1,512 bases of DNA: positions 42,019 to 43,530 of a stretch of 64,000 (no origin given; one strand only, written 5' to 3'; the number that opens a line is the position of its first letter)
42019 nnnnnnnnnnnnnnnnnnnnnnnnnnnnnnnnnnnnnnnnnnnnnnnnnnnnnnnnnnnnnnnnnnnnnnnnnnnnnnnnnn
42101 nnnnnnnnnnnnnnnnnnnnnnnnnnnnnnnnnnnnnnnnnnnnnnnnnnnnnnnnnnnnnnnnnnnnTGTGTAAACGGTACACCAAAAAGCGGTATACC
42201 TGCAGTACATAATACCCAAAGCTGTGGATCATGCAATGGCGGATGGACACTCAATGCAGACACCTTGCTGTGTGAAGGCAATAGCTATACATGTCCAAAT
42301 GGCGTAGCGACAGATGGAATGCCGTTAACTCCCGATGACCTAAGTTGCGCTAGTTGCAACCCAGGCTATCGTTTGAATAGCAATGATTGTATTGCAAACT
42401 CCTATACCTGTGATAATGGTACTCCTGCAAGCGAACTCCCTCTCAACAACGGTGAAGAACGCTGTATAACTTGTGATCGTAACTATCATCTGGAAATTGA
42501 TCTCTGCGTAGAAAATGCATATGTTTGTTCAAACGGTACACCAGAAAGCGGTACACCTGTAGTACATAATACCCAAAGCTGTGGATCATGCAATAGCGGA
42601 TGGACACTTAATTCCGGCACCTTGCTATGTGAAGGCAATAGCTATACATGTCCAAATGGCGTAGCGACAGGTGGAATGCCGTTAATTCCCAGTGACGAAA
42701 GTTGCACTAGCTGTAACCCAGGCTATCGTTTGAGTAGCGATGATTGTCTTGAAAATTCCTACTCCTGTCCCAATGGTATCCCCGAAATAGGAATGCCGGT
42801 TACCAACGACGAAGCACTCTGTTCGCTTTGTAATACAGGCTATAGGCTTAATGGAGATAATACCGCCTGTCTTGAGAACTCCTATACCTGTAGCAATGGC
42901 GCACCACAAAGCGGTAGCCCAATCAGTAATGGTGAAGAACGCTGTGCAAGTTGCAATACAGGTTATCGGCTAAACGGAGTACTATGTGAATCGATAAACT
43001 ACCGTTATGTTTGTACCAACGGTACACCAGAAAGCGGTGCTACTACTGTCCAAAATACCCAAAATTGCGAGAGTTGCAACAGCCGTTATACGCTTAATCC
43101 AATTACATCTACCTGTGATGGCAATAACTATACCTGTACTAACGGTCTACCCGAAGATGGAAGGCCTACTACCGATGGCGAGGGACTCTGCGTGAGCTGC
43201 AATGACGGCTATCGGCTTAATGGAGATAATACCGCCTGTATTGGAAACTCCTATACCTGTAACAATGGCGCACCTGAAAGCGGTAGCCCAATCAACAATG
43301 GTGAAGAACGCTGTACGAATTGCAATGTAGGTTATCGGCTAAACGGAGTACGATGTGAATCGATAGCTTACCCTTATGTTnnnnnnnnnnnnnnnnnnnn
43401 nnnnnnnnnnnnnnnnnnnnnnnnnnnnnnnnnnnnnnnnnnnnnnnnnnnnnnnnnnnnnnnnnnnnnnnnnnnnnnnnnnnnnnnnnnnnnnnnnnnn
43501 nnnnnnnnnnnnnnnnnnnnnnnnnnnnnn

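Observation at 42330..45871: Near-identical ~1.5-kb intragenic duplication inside the giant repeat gene (period 2061 bp)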

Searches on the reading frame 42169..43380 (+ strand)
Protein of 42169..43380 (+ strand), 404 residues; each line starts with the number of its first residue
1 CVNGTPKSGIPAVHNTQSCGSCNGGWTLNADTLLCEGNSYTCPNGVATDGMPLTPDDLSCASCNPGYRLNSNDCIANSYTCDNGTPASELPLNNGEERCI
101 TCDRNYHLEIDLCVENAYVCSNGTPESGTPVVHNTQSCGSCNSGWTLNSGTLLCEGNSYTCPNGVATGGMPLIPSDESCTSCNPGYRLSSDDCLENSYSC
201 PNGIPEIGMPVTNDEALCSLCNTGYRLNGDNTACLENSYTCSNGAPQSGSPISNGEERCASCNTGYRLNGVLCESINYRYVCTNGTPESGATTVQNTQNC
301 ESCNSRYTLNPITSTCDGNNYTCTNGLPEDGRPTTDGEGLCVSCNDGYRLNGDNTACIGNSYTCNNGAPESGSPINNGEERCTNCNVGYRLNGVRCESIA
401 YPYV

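Call 20: search_solved_structures(query=window:42169-43380:+, max_evalue=1)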
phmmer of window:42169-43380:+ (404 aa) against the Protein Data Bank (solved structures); distinct sequences matched with E-value up to 1: 2.
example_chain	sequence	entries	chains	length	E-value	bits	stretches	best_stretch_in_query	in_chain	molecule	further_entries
2odx_A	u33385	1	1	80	0.33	13.4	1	264-317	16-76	Cytochrome c oxidase polypeptide IV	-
9b42_M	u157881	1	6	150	0.84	12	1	249-331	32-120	gp33 Tail tube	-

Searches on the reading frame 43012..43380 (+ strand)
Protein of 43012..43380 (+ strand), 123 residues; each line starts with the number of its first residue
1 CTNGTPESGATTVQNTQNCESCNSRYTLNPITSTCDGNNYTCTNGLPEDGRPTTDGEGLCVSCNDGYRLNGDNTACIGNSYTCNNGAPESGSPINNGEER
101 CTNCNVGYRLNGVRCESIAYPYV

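Call 21: search_protein_families(library=pfam, proteins=[window:43012-43380:+], max_evalue=10)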
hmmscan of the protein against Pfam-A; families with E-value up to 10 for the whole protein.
window:43012-43380:+ (123 aa): 7 families
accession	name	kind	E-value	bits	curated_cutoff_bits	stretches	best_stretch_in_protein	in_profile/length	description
PF12662.13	cEGF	-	0.0017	18.6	26.6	2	62-77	5-20/24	Complement Clr-like EGF-like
PF13948.11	DUF4215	-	0.0026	18.5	27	3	60-86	1-24/47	Domain of unknown function (DUF4215)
PF22191.2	IBR_1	-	0.043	14.2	27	2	100-116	5-20/47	IBR domain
PF23550.1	zf_Tbcl_Rhp7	-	0.17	11.9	27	1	14-43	2-31/39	DNA repair protein rhp7 treble clef domain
PF00084.26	Sushi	-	0.24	12.3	20.7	1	51-85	17-46/56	Sushi repeat (SCR repeat)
PF21671.2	CPL1-like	-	1.8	9.2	27.4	1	14-77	8-60/60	Protein CPL1-like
PF08274.17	Zn_Ribbon_YjdM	-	9.9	6.7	30.8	1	18-42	4-22/30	PhnA Zinc-Ribbon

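Call 31: predict_structure(alignment_id=A1)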
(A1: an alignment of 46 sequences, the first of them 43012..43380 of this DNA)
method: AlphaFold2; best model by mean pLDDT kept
length: 123 residues; sequences in the alignment: 46
mean_pLDDT: 79.8   pTM: 0.45
mean pLDDT of the five models: 79.8, 78.8, 76.9, 76.5, 69.5
residues with pLDDT >= 90: 22; 70-90: 81; 50-70: 19; < 50: 1
segments of 3 or more residues with pLDDT < 50: none
pLDDT, mean of each block of 10 residues (from residue 1): 74 64 73 74 85 78 85 86 89 79 92 85 54
secondary structure, 60 per line:
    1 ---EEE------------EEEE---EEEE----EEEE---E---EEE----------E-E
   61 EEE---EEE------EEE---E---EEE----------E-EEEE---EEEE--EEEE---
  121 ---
elements in order: E4-6 E19-22 E26-29 E34-37 E45-47 E60-63 E67-69 E76-78 E86-88 E101-104 E108-111 E114-117

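Call 43: fold_search(model_id=the predicted structure, library=pdb)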
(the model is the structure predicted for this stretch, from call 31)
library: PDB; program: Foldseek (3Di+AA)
matches with E <= 10: 222; with E <= 0.001: 0
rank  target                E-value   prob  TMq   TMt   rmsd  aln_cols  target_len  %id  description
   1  4kt1_E                1.4e-01  0.30  0.21  0.27  14.0       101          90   19  Complex of R-spondin 1 with LGR4 extracellular domain (released 2013-06-19)
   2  8jxe_A                1.4e-01  0.30  0.27  0.04  10.0       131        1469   18  rat megalin RAP complex head (released 2024-06-19)
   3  4c99_D                1.7e-01  0.23  0.19  0.22  12.7        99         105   20  Mouse ZNRF3 ectodomain in complex with mouse RSPO2 Fu1-Fu2 crystal form I (released 2013-11-20)
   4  4c8v_D                2.1e-01  0.21  0.20  0.23  14.6       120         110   15  Xenopus RSPO2 Fu1-Fu2 crystal form I (released 2013-11-20)
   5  4bsr_D                3.2e-01  0.41  0.20  0.23   7.7        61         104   26  Structure of the ectodomain of LGR5 in complex with R-spondin-1 (Fu1Fu2) in P22121 crystal form (released 2013-06-19)
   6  4qxf_C                3.2e-01  0.23  0.17  0.24   9.0        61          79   28  crystal structure of human LGR4 and Rspo1 (released 2014-10-08)
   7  4c8v_A                3.2e-01  0.21  0.20  0.22  13.4       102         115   17  Xenopus RSPO2 Fu1-Fu2 crystal form I (released 2013-11-20)
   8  4c9u_B                3.4e-01  0.15  0.19  0.22  10.5        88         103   16  Xenopus ZNRF3 ectodomain in complex with Xenopus RSPO2 Fu1-Fu2 crystal form II (released 2013-11-20)
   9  4c9v_B                4.7e-01  0.16  0.23  0.27  14.6       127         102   13  Xenopus RNF43 ectodomain in complex with Xenopus RSPO2 Fu1-Fu2 (released 2013-11-20)
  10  5o32_C                5.0e-01  0.12  0.22  0.10  12.2       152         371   20  The structure of complement complex (released 2017-06-28)
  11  4ufr_B                5.3e-01  0.11  0.19  0.22  11.3       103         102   18  Structure of the ectodomain of LGR5 in complex with R-spondin-2 (Fu1Fu2) (released 2015-07-08)
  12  4c8v_C                6.0e-01  0.11  0.20  0.21  13.6       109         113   16  Xenopus RSPO2 Fu1-Fu2 crystal form I (released 2013-11-20)
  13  4c8v_H                6.4e-01  0.16  0.21  0.23   9.6        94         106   16  Xenopus RSPO2 Fu1-Fu2 crystal form I (released 2013-11-20)
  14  8zui_D                6.4e-01  0.15  0.25  0.23   9.1       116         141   21  Binary cluster of TNF-TNFR1 ectodomain complex (released 2025-06-11)
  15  4bsr_C                7.2e-01  0.10  0.18  0.21  10.8        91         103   20  Structure of the ectodomain of LGR5 in complex with R-spondin-1 (Fu1Fu2) in P22121 crystal form (released 2013-06-19)
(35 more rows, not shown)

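Call 58: search_protein_representatives(alignment_id=A1)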
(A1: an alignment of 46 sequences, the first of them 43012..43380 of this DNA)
Query: 46 sequences, 119 profile positions. Proteins with E-value up to 0.001 (for the whole library): 858; up to 1e-10: 405; up to 1e-30: 75. The best 150 are listed.
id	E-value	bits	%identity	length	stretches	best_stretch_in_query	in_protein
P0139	2.8e-110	379.2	-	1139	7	15-113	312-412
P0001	9.3e-105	361.4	-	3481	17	11-115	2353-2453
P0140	4.1e-97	336.8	-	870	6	9-113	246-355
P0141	3.6e-88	307.9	-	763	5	1-113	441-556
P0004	1.0e-78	277.4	-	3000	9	37-115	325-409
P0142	7.6e-73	258.5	-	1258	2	1-118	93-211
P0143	3.4e-72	256.4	-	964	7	1-112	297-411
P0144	4.7e-71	252.7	-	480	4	1-109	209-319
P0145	1.1e-66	238.5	-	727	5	1-114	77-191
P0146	1.5e-63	228.4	-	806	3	1-113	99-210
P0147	2.4e-63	227.8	-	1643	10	1-117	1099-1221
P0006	2.7e-61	221.2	-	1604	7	31-114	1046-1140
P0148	6.1e-58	210.4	-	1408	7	1-117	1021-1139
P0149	2.4e-57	208.5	-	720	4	1-116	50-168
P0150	1.1e-56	206.4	-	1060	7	9-104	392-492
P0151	1.6e-56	205.8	-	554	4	15-118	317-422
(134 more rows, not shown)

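Call 59: search_protein_families(library=pfam, proteins=[P0139, P0140, P0141, P0142, P0143, P0144, P0145, P0146, P0149, P0151], max_evalue=0.001)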
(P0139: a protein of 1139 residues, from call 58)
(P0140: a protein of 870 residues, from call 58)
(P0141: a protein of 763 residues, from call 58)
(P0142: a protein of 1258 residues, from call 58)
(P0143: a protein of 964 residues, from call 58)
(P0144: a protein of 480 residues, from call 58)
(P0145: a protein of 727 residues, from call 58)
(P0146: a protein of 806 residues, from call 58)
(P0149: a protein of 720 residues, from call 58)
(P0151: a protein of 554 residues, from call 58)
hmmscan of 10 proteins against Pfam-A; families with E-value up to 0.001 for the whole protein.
P0139 (1139 aa): 2 families
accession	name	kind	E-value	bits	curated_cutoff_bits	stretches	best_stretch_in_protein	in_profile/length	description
PF03382.20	DUF285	-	4.7e-133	436.6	25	4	1007-1105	22-120/120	Mycoplasma protein of unknown function, DUF285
PF13948.11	DUF4215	-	0.00041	21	27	0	107-166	1-43/47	Domain of unknown function (DUF4215)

P0140 (870 aa): 3 families
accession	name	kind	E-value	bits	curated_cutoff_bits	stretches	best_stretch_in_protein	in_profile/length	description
PF00041.27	fn3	-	1.1e-12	48.4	25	1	533-608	13-81/84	Fibronectin type III domain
PF25059.1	FN3_DSCAM-DSCAML_C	-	2e-07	31.7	39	1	547-602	16-71/89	DSCAM/DSCAML C-terminal Fn3-like domain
PF13948.11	DUF4215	-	0.00044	20.9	27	0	256-283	1-27/47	Domain of unknown function (DUF4215)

P0141 (763 aa): 0 families

P0142 (1258 aa): 3 families
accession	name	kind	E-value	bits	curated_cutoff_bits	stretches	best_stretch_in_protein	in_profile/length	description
PF07581.17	Glug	-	6.5e-44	145.8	20.5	6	691-716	2-28/28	The GLUG motif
PF07705.17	CARDB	-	6.7e-09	36.3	22.7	1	1143-1251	2-100/101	CARDB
PF13717.11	Zn_ribbon_4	-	2.2e-05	24.7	30.3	0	97-119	14-36/36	zinc-ribbon domain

P0143 (964 aa): 0 families

P0144 (480 aa): 0 families

P0145 (727 aa): 2 families
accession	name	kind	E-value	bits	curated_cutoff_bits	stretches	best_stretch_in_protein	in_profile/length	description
PF10282.15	Lactonase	-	4.6e-16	59.4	21.7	1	433-526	40-128/344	Lactonase, 7-bladed beta-propeller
PF23342.1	WDR90_beta-prop_4th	-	4e-07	29.9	50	0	449-532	16-95/312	WDR90, 4th beta-propeller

P0146 (806 aa): 1 family
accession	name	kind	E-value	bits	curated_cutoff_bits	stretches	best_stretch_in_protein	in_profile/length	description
PF07581.17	Glug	-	1.3e-13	50.8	20.5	2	589-615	2-28/28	The GLUG motif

P0149 (720 aa): 1 family
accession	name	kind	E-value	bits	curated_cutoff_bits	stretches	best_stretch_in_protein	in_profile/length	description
PF07581.17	Glug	-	1.8e-06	28.4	20.5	0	561-584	2-27/28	The GLUG motif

P0151 (554 aa): 1 family
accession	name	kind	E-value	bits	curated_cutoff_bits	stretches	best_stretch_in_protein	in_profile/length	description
PF20578.4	aBig_2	-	2e-44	149.8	27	2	53-141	1-87/89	Atrophied bacterial Ig domain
